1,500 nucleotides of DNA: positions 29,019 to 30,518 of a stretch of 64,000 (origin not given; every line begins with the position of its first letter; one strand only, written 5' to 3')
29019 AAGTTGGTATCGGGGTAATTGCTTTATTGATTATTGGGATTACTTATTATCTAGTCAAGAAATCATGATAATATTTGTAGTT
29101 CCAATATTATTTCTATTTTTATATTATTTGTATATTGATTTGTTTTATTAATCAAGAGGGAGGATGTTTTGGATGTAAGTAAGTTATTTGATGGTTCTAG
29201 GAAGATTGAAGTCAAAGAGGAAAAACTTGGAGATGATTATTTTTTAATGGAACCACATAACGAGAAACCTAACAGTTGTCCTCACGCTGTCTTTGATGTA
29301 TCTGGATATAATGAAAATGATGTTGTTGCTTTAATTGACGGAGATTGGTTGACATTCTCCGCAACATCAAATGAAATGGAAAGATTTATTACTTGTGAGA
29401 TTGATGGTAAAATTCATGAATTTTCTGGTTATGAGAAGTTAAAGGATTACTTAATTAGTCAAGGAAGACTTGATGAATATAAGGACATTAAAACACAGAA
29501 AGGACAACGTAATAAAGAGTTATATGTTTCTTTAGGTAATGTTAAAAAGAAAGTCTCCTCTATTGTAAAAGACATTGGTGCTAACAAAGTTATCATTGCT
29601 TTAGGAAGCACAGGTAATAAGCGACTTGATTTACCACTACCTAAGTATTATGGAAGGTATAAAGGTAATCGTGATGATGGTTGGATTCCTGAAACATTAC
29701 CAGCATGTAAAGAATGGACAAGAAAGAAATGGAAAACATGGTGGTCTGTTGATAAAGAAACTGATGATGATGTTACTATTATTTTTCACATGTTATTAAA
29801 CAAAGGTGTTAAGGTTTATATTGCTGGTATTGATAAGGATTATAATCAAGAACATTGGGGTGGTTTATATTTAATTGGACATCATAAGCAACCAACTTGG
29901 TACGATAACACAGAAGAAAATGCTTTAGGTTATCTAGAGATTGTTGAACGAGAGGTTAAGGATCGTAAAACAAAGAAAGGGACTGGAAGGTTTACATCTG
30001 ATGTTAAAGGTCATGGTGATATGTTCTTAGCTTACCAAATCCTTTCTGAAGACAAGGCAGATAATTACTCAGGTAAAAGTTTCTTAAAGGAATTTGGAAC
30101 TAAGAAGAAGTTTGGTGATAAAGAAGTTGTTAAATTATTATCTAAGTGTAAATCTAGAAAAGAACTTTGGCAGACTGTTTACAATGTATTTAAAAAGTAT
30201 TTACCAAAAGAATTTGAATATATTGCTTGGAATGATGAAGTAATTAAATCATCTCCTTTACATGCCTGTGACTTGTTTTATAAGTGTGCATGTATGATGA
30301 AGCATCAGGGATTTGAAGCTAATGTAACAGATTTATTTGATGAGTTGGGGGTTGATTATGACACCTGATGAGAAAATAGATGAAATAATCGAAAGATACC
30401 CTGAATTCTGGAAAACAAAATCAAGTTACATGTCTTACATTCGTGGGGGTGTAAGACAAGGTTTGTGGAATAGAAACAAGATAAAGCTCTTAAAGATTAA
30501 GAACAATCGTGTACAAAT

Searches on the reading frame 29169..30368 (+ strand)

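Call 64: search_protein_families(library=phrogs, proteins=[window:29169-30368:+], max_evalue=0.00001)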
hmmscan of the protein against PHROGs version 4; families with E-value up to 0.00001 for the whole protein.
window:29169-30368:+ (399 aa): 1 family
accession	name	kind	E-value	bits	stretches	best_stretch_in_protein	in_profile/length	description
phrog_107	-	DNA, RNA and nucleotide metabolism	8.6e-39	135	1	44-347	112-342/542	exonuclease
